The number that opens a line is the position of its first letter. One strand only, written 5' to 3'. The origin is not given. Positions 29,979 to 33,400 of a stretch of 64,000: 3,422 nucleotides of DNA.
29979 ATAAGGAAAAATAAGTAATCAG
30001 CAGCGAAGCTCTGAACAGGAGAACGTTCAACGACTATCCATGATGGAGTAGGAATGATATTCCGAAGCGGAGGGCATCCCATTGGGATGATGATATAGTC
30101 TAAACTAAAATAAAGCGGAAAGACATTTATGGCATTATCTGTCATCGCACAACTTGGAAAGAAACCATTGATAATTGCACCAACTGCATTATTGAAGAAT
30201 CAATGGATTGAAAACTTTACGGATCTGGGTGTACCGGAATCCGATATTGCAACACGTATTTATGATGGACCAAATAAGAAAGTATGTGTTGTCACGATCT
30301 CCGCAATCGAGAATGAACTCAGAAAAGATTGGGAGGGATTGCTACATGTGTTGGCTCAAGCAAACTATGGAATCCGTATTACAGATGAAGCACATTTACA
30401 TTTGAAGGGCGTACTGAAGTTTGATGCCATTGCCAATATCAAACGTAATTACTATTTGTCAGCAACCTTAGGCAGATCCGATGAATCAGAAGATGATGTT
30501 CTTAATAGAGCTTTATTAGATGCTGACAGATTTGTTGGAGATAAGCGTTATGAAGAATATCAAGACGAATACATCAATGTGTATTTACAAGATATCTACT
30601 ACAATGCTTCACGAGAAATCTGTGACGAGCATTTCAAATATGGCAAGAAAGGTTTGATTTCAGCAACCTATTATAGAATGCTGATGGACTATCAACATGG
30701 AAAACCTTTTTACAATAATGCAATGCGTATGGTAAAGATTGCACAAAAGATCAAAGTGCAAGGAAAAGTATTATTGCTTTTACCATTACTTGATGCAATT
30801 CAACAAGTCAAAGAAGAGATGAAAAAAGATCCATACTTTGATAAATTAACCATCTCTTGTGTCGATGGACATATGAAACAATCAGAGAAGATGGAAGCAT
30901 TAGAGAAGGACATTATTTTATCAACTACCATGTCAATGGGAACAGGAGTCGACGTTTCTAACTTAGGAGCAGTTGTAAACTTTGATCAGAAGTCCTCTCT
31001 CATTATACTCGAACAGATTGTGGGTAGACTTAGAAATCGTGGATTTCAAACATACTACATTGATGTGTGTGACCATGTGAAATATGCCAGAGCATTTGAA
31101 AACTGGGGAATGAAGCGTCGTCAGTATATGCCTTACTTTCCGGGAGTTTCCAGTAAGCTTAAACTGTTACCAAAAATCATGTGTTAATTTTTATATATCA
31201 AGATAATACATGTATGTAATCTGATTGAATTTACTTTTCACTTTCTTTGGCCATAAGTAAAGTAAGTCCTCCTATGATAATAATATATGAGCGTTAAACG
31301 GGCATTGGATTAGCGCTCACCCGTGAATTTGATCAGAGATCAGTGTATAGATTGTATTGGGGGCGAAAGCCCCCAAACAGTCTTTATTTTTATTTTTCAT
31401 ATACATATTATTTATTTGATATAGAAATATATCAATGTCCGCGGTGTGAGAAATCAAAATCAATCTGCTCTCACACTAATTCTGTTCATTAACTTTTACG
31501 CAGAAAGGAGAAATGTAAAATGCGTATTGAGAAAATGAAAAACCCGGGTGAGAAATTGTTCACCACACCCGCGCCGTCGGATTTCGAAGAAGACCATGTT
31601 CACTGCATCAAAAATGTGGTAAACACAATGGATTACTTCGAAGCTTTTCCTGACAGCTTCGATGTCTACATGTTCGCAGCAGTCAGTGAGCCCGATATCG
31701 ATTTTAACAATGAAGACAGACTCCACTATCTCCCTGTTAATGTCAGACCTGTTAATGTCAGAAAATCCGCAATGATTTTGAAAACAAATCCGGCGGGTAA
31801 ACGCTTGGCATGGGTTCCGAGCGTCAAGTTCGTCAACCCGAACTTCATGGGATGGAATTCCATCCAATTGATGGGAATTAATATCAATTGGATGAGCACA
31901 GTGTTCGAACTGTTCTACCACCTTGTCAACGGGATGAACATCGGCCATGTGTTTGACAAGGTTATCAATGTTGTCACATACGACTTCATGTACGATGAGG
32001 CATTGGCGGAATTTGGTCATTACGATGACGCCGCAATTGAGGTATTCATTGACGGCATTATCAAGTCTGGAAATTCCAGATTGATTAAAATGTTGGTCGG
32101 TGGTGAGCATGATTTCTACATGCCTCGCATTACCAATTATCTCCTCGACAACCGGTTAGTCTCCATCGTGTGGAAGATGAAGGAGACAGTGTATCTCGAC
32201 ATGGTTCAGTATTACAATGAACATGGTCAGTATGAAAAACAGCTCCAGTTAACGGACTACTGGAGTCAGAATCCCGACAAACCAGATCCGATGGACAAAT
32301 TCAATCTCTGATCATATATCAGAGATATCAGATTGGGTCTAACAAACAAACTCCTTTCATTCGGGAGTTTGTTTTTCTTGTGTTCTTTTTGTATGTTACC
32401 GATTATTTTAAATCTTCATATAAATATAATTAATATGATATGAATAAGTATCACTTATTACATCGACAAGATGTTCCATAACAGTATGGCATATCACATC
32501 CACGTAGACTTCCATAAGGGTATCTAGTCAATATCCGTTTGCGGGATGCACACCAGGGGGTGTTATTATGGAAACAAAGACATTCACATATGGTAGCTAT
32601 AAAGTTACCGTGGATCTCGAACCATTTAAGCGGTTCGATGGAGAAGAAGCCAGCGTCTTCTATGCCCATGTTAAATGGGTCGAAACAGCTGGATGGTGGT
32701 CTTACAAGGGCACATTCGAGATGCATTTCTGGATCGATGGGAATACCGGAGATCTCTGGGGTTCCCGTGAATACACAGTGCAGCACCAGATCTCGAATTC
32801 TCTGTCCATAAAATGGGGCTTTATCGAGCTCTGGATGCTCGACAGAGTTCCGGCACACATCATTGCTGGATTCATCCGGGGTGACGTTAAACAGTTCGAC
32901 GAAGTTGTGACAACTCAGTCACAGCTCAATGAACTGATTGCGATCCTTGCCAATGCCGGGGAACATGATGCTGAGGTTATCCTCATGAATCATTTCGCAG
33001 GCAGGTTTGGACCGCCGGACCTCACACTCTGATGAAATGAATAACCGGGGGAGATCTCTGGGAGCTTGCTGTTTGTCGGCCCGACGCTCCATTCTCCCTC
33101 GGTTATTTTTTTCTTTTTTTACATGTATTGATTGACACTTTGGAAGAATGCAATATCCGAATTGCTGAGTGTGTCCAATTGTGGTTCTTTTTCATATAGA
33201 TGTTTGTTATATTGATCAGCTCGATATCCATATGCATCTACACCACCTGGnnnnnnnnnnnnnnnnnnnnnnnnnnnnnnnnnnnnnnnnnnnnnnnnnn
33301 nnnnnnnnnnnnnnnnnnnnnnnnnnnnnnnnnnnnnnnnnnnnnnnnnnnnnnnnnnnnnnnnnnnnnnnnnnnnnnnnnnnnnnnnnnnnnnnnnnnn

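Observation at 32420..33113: RNA-framed gene cassette: the same structured 5' RNA and 3' RNA flank two unrelated ORFs (copy 1; copy 2 at 49894-50585)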

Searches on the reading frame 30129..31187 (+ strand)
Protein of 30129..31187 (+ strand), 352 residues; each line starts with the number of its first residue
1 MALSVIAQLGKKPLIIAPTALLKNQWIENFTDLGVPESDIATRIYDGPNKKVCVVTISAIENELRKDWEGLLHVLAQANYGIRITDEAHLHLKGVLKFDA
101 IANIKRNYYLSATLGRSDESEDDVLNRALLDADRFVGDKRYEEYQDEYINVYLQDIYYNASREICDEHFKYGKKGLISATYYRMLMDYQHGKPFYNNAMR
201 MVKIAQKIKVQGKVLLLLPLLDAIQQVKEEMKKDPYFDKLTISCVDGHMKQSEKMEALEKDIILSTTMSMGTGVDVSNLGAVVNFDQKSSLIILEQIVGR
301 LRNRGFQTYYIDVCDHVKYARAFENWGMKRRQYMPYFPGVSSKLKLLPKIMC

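Call 67: search_protein_families(library=phrogs, proteins=[window:30129-31187:+], max_evalue=0.001)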
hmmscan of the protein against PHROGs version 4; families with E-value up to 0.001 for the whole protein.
window:30129-31187:+ (352 aa): 3 families
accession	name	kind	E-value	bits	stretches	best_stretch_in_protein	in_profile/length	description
phrog_16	-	DNA, RNA and nucleotide metabolism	9.9e-27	94.5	1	2-319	307-605/986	DNA helicase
phrog_62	-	DNA, RNA and nucleotide metabolism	3.8e-07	28.9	0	223-307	1015-1100/1881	DNA helicase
phrog_16259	-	DNA, RNA and nucleotide metabolism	7.6e-06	26.4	0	11-110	161-254/330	DNA helicase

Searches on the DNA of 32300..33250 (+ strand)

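Call 11: search_dna_similar(query=window:32300-33250:+, collection=phages, mode=distant, max_rows=40)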
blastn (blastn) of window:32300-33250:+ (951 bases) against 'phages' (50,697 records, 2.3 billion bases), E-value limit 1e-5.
No match.
